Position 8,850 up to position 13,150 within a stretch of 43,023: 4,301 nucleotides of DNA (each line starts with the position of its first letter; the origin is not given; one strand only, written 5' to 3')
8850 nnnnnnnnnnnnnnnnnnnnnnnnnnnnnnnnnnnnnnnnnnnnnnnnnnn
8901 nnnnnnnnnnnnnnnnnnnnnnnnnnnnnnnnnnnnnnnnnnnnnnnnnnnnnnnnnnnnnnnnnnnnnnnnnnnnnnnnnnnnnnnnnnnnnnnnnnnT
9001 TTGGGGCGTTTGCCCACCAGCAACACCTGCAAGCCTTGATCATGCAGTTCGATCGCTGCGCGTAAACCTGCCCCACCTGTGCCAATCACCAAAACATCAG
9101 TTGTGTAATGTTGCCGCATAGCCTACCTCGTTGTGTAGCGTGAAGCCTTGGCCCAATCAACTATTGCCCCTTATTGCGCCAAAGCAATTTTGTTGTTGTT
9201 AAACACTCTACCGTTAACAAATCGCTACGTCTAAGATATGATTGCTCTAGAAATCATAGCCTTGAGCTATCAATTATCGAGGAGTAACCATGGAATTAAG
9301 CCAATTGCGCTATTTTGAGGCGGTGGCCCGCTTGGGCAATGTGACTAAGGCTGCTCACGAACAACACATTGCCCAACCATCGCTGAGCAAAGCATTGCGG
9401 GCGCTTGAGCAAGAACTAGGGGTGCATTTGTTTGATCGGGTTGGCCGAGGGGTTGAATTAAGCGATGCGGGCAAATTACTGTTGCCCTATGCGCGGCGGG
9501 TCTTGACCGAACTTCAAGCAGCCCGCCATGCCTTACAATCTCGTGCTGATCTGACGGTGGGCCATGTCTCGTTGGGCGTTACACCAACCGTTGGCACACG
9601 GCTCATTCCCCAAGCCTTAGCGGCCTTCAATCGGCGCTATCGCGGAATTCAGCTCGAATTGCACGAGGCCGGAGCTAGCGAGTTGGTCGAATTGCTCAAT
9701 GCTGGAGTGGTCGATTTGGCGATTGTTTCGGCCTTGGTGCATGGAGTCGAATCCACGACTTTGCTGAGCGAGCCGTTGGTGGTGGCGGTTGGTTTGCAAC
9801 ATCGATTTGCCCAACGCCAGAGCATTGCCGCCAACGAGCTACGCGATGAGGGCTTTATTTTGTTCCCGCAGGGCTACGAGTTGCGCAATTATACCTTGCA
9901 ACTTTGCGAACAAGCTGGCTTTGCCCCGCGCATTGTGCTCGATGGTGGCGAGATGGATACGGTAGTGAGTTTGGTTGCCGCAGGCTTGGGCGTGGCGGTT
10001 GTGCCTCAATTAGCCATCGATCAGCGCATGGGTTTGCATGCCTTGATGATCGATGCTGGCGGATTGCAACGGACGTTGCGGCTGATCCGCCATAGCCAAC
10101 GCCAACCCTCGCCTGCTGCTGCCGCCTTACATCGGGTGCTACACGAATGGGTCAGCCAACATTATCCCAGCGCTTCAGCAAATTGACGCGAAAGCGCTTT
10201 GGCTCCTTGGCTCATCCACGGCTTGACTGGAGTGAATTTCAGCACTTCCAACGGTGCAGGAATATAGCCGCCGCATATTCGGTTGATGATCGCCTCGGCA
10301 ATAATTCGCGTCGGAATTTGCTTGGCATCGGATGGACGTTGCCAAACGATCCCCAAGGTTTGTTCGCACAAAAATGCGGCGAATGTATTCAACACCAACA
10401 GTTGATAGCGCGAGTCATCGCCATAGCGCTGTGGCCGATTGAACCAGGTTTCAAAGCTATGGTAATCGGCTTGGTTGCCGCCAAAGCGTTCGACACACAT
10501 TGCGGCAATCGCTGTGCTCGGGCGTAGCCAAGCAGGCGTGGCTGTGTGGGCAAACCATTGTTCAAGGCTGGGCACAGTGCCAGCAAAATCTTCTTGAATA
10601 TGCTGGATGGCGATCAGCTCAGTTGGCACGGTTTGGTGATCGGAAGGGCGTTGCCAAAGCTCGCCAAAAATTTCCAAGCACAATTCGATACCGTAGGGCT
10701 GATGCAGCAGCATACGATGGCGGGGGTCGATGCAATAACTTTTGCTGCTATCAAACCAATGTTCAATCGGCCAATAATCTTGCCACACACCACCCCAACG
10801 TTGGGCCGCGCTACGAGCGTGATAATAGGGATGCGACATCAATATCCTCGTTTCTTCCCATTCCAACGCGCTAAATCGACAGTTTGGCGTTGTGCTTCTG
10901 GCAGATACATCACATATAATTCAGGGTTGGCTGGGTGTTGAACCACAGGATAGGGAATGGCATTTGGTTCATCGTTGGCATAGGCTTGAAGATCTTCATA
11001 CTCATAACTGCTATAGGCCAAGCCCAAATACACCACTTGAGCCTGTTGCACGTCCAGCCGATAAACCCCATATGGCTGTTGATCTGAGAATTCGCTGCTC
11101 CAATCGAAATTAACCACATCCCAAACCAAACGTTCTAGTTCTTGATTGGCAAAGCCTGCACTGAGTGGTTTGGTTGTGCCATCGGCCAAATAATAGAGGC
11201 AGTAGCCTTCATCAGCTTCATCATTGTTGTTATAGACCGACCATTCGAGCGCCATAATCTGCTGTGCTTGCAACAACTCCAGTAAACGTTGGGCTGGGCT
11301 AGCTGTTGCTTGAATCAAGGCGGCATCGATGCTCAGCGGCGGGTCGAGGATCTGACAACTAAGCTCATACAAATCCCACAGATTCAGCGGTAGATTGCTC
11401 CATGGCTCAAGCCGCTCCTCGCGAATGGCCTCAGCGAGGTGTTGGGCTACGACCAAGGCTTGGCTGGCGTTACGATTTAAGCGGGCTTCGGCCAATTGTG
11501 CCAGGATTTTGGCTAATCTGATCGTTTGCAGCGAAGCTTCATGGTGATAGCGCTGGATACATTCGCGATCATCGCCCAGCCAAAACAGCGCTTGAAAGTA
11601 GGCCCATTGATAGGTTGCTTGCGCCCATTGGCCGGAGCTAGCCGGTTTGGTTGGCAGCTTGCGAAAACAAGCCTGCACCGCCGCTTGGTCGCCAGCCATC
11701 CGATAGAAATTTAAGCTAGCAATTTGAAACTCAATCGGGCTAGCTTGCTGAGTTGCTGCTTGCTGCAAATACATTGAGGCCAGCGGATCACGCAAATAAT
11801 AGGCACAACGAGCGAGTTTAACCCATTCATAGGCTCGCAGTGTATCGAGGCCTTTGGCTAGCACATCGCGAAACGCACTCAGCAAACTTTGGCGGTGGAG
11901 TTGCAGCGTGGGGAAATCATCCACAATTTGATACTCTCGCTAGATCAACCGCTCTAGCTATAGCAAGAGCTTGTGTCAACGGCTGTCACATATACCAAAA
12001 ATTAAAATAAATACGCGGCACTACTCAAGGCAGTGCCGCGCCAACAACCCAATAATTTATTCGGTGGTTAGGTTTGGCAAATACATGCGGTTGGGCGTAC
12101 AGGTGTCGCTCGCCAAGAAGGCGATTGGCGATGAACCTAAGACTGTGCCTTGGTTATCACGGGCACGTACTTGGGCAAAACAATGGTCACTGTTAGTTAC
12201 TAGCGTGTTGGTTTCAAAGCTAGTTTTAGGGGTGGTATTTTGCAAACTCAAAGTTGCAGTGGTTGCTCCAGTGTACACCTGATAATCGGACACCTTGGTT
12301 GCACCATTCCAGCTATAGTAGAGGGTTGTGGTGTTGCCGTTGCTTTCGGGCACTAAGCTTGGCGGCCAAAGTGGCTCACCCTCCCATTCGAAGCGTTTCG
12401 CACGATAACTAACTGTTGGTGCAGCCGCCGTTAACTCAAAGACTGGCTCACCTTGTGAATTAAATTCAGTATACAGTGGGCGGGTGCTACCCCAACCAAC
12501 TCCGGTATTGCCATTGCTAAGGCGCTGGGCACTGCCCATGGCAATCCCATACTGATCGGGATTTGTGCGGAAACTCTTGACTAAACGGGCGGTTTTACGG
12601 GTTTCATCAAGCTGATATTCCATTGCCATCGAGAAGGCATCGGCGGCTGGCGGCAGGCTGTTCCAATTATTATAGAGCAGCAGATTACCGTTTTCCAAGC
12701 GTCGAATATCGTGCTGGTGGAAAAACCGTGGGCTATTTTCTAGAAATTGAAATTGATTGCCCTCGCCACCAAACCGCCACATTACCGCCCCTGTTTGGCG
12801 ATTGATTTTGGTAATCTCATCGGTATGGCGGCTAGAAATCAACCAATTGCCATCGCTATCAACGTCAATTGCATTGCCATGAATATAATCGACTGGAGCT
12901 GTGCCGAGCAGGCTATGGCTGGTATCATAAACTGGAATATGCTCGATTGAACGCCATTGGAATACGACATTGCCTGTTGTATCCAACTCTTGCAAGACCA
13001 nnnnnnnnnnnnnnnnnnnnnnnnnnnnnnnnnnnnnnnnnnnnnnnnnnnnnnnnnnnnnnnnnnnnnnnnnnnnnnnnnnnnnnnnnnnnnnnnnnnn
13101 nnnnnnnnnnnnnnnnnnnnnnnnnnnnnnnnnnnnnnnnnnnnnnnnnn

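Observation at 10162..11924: Translationally coupled pair of unknown-function genes, one with an internal tandem duplication, converging onto and overlapping the LysR gene's 3' end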

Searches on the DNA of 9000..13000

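Call 83: search_rna_families(source=window, start=9000, end=13000, threshold=evalue, max_evalue=1)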
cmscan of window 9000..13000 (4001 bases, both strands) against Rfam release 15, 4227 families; matches with E-value up to 1: 1.
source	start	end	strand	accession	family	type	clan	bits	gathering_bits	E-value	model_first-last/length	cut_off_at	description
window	11811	11836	-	RF01108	BMV3_UPD-PK1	Cis-reg;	-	20.4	38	0.8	1-26/26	no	Pseudoknot of upstream pseudoknot domain (UPD) of the 3'UTR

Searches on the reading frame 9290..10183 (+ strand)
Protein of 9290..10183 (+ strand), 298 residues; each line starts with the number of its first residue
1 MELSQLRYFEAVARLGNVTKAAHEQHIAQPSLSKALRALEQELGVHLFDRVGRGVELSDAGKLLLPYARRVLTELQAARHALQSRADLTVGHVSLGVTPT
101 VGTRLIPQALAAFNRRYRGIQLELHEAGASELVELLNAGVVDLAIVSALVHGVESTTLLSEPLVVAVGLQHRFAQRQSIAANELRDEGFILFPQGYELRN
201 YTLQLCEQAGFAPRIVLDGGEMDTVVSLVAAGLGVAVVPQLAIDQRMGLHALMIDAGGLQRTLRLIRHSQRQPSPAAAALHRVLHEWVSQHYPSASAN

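Call 104: search_protein_families(library=pfam, proteins=[window:9290-10183:+], max_evalue=0.001)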
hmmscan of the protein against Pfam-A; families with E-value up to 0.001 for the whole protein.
window:9290-10183:+ (298 aa): 2 families
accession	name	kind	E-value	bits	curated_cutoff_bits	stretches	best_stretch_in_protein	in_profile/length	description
PF03466.25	LysR_substrate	-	1.5e-46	158.8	28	1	89-287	4-207/209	LysR substrate binding domain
PF00126.33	HTH_1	-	1.4e-22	79.9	26.6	1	3-62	1-60/60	Bacterial regulatory helix-turn-helix protein, lysR family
